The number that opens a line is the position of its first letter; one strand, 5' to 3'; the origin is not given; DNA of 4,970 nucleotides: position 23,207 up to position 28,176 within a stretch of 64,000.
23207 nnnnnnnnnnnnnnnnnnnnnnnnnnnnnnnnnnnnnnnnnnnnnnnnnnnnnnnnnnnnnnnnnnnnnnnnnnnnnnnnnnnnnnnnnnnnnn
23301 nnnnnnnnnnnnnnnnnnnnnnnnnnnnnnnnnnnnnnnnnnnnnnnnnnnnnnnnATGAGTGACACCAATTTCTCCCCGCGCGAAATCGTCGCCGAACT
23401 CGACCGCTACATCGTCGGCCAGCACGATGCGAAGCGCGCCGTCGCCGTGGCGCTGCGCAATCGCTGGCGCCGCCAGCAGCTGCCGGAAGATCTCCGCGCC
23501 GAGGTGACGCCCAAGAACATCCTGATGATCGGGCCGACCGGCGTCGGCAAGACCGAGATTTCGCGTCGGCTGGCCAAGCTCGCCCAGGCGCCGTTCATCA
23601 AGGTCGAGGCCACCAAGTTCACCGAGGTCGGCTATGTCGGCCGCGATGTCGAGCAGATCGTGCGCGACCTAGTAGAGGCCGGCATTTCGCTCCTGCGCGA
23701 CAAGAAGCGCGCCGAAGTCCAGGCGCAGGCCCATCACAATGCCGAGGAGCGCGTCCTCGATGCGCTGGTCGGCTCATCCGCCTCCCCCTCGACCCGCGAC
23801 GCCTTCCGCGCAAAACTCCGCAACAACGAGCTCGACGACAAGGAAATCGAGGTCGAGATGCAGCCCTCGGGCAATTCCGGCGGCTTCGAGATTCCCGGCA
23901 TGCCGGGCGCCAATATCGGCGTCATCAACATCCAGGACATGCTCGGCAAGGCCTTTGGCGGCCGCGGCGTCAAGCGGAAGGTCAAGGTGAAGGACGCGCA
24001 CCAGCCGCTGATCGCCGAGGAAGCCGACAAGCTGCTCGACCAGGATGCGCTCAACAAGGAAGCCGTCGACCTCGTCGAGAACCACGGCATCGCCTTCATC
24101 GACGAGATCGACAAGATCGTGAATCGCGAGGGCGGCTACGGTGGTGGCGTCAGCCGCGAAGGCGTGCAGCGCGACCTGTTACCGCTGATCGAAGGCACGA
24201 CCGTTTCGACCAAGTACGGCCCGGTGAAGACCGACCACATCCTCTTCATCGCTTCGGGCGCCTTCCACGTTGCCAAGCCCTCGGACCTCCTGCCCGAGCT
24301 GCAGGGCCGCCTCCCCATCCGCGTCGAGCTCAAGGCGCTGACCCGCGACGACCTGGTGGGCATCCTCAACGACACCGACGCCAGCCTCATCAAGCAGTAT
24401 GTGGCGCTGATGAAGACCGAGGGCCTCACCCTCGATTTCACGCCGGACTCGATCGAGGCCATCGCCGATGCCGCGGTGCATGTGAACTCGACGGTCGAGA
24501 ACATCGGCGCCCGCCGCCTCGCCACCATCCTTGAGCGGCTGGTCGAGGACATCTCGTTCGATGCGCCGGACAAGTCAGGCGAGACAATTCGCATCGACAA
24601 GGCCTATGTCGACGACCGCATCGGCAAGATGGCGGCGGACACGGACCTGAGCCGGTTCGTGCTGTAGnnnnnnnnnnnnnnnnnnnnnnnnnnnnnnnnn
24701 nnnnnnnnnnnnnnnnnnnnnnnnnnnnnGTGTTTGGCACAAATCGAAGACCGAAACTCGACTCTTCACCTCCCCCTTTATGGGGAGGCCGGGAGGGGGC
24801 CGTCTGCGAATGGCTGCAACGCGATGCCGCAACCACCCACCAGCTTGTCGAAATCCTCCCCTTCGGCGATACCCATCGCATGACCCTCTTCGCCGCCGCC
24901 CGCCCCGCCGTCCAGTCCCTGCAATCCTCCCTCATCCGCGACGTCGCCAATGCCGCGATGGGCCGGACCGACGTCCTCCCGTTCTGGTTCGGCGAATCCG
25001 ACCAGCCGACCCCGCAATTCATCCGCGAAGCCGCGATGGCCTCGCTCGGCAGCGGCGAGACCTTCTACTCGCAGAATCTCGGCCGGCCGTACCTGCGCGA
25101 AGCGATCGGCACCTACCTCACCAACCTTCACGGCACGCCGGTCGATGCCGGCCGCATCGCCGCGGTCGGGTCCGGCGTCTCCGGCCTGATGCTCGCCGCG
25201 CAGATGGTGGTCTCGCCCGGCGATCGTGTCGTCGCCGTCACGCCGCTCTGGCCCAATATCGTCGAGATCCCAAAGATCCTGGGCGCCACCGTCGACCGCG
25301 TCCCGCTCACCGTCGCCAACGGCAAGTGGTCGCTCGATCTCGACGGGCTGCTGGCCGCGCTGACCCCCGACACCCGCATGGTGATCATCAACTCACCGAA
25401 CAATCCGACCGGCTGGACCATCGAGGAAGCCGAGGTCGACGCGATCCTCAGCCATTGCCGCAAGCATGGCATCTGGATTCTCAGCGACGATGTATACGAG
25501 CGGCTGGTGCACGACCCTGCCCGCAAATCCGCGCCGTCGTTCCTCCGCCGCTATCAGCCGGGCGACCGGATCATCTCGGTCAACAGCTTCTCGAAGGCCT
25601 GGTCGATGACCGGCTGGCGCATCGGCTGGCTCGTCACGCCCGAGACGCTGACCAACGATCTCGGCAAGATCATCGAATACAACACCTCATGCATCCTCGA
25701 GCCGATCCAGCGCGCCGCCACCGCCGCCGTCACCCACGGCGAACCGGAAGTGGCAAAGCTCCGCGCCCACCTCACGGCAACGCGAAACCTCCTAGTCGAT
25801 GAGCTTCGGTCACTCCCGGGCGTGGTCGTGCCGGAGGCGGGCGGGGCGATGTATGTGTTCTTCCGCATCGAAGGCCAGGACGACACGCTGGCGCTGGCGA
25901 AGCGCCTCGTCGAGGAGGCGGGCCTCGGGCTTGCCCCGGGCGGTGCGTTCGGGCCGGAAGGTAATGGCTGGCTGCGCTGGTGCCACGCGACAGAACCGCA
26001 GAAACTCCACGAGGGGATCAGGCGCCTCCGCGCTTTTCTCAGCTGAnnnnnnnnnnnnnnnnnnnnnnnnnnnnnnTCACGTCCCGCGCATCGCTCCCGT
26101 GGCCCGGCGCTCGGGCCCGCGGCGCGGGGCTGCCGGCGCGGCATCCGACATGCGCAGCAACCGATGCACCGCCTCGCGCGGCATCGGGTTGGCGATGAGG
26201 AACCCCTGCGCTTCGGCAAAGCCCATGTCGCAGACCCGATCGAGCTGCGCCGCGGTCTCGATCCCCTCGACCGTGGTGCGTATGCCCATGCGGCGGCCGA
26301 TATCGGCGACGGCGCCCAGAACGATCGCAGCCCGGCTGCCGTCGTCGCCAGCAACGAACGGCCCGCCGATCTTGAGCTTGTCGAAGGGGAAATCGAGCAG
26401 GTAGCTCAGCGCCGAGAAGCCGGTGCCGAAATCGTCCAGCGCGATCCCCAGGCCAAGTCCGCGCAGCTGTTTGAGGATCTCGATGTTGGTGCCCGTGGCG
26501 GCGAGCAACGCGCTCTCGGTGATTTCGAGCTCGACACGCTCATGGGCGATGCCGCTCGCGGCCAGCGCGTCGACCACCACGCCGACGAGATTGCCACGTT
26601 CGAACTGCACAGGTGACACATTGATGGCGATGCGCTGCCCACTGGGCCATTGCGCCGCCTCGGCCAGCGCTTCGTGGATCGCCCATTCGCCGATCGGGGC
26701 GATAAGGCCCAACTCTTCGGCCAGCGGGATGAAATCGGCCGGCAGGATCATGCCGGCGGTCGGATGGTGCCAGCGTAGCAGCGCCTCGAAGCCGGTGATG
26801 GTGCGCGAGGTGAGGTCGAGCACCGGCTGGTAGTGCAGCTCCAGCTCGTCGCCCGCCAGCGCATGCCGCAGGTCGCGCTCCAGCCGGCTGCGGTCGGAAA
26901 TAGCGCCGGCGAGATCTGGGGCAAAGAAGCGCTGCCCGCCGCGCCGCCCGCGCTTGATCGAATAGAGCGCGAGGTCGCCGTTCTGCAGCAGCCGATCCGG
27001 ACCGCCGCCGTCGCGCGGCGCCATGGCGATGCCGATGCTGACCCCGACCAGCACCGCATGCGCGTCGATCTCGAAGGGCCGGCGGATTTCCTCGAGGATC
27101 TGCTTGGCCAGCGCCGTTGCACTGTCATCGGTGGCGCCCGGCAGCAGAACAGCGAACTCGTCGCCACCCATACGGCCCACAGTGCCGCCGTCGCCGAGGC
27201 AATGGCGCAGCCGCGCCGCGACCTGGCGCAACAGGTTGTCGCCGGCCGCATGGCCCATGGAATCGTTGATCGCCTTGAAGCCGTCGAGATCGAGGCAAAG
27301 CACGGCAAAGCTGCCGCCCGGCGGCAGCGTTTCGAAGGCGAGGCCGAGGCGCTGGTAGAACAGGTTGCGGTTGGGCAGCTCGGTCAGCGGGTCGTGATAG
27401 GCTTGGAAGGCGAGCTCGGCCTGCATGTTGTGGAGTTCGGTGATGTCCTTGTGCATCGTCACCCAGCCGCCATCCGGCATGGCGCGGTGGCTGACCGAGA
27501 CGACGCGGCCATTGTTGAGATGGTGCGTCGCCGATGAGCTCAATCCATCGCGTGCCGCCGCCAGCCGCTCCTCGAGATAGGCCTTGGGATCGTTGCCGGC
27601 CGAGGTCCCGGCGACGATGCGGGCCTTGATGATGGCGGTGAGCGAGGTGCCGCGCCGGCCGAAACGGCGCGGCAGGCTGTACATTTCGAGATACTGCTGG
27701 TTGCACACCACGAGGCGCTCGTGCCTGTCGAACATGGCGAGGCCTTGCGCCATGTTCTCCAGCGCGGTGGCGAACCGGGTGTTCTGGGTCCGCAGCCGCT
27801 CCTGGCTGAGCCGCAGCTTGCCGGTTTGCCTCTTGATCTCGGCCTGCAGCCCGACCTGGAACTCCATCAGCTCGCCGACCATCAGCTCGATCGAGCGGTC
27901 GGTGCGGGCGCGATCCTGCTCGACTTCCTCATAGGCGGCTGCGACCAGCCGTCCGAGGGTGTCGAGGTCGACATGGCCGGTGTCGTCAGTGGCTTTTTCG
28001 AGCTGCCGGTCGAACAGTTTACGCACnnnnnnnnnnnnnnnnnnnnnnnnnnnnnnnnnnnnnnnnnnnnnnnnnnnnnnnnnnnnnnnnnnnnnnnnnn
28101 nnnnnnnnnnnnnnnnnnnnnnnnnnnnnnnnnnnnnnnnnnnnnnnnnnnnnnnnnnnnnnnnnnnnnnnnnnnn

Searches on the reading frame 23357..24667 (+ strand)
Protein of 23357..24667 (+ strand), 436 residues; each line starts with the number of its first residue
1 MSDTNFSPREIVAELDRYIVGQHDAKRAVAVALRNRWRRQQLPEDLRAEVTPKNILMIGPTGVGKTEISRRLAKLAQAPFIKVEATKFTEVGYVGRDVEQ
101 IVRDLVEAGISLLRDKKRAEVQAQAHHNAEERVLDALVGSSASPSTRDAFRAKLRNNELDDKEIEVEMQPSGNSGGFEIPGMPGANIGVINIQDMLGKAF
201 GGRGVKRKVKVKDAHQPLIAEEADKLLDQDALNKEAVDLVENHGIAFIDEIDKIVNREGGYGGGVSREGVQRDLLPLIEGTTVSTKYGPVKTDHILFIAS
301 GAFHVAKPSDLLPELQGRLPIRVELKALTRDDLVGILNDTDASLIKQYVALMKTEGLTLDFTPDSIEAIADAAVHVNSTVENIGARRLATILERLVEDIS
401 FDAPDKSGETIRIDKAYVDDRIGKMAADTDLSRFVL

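Call 66: search_protein_families(library=ncbifam, max_evalue=1e-10, proteins=[window:23357-24667:+])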
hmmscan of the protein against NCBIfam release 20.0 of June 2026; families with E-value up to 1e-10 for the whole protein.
window:23357-24667:+ (436 aa): 3 families
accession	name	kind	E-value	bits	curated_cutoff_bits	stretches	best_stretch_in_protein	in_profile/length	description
TIGR00390.1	hslU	equivalog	1.6e-182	607.4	362.45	1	7-436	2-441/441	ATP-dependent protease ATPase subunit HslU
NF003745.1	PRK05342.1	equivalog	1.2e-63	215.5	359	2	6-108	60-165/418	ATP-dependent Clp protease ATP-binding subunit ClpX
TIGR00382.1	clpX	equivalog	1.5e-55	188.9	370.75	2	7-108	68-173/414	ATP-dependent protease ATP-binding subunit ClpX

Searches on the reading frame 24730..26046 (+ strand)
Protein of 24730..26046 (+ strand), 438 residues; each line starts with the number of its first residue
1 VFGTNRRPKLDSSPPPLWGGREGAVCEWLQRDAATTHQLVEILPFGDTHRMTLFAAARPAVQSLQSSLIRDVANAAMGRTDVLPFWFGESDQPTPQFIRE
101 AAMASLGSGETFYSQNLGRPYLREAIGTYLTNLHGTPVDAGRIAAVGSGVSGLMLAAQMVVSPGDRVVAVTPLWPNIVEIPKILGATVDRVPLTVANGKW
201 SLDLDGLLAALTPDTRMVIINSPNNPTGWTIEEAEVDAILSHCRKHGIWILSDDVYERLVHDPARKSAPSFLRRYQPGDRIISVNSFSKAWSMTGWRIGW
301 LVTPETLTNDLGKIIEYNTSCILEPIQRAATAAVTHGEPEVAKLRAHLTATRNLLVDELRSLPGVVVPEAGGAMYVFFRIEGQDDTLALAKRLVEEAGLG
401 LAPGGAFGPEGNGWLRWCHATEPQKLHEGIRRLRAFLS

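Call 66: search_protein_families(library=ncbifam, max_evalue=1e-10, proteins=[window:24730-26046:+])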
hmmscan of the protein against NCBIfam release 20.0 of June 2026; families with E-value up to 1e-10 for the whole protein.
window:24730-26046:+ (438 aa): 59 families (the best 25 are shown)
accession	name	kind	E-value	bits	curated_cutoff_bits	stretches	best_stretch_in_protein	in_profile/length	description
NF004770.0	PRK06108.1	subfamily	6.5e-174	578.4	422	1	49-437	5-392/396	pyridoxal phosphate-dependent aminotransferase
NF041364.1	GntC_guanitoxin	equivalog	4.4e-78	262.7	415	1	88-436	6-356/356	guanitoxin biosynthesis PLP-dependent (S)-gamma-hydroxy-L-arginine cyclodehydratase GntC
NF041091.1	asp_aminotase_Arch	equivalog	8.4e-65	219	550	1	79-437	26-375/376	aspartate aminotransferase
NF006229.0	PRK08361.1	equivalog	9.7e-64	215.8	624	1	54-437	9-388/391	aspartate aminotransferase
NF005817.0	PRK07683.1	equivalog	3.5e-61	207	575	1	58-437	6-381/387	aminotransferase A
NF005601.0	PRK07337.1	equivalog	1.3e-55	189.2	496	1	69-437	24-392/394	pyridoxal phosphate-dependent aminotransferase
NF005816.0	PRK07682.1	equivalog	8.6e-55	185.9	620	1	60-437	9-383/390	aminotransferase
NF006514.0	PRK08960.1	equivalog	1.4e-54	185.4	554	1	75-437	28-385/388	pyridoxal phosphate-dependent aminotransferase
NF005855.0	PRK07777.1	equivalog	9.6e-53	179.9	553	1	84-436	32-387/391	pyridoxal phosphate-dependent aminotransferase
NF006756.0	PRK09276.1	subfamily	2.5e-51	174.8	507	1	78-435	29-384/387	LL-diaminopimelate aminotransferase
NF005588.0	PRK07309.1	equivalog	1.5e-50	172.3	576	1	53-437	3-386/391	pyridoxal phosphate-dependent aminotransferase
NF006488.0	PRK08912.1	equivalog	4.2e-50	170.8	498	1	87-436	33-383/387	aminotransferase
TIGR03540.1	DapC_direct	equivalog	1.6e-49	168.9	593.25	1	76-434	25-381/383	LL-diaminopimelate aminotransferase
NF006569.0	PRK09082.1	subfamily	3e-49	168.2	420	1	90-434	40-384/386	methionine aminotransferase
NF004975.0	PRK06348.1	equivalog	3.6e-49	167.8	549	1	64-434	13-380/384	pyridoxal phosphate-dependent aminotransferase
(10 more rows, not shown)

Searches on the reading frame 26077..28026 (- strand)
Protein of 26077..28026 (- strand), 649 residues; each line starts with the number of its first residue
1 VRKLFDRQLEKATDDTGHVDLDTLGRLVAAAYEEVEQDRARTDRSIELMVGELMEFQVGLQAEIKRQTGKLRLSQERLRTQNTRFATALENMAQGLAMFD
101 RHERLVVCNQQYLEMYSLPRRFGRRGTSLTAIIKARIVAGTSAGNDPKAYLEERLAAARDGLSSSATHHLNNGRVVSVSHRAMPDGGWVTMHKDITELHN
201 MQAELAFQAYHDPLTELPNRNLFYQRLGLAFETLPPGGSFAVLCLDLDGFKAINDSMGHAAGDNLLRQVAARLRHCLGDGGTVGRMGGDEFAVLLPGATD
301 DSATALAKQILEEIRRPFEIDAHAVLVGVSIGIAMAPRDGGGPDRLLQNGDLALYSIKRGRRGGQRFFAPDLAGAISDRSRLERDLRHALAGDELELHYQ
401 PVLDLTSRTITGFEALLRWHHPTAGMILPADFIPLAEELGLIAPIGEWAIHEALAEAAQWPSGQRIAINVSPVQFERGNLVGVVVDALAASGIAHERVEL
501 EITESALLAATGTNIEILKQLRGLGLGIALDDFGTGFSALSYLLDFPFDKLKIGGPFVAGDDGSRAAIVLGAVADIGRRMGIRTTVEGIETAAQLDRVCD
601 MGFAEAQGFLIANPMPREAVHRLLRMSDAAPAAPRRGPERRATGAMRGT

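Call 66: search_protein_families(library=ncbifam, max_evalue=1e-10, proteins=[window:26077-28026:-])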
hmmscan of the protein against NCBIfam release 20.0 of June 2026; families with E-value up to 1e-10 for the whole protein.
window:26077-28026:- (649 aa): 24 families
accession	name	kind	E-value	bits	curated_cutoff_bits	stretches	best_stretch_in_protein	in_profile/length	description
NF045675.1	PhdiestaseDibA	equivalog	4.3e-118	395.3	980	1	188-620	182-621/623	phosphodiesterase DibA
NF007474.0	PRK10060.1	equivalog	9.1e-98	328.1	782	1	193-625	221-655/663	cyclic di-GMP phosphodiesterase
NF053781.1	cdiGMPphdstlr2612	equivalog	1.6e-93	314.3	1600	1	190-625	821-1266/1268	Tlr1612 family c-di-GMP phosphodiesterase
NF008467.0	PRK11359.1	equivalog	1.8e-84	284.2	857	1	210-625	377-793/800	oxygen-sensing cyclic-di-GMP phosphodiesterase DosP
NF052458.1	PhdiestGepA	equivalog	9.5e-82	275.5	1200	1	199-618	415-835/840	phosphodiesterase GepA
NF007298.0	PRK09776.1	equivalog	2.3e-69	234.4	1135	1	187-620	662-1102/1111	diguanylate cyclase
NF008807.1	PRK11829.1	equivalog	1.8e-61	208.1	733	1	199-619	232-657/670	biofilm formation regulator HmsP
NF007423.1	PRK09966.1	equivalog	5.7e-47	160.4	325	1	194-358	224-390/390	diguanylate cyclase DgcN/YfiN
NF007839.0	PRK10551.1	equivalog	3e-43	148.2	461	1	379-624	261-510/518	cyclic di-GMP phosphodiesterase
NF045673.1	c-di-GMPRcptLapD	equivalog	1.6e-34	119.3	1020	1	203-616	230-646/647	cyclic di-GMP receptor LapD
NF052596.1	RR_EAL_PvrR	equivalog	2.5e-34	118.6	580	1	383-629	144-394/398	response regulator cyclic di-GMP phosphodiesterase PvrR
TIGR00254.1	GGDEF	domain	5.5e-34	117.3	37.4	1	205-363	1-162/168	diguanylate cyclase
NF038266.1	diguan_SiaD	equivalog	1.6e-30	106.3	290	1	197-361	82-248/252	biofilm regulation diguanylate cyclase SiaD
NF011955.1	PRK15426.1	equivalog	5.8e-27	94.1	408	1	187-336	376-528/564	cellulose biosynthesis regulator diguanylate cyclase DgcQ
NF007135.0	PRK09581.1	equivalog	2.2e-26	92.7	474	1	207-361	290-448/457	PleD family two-component system response regulator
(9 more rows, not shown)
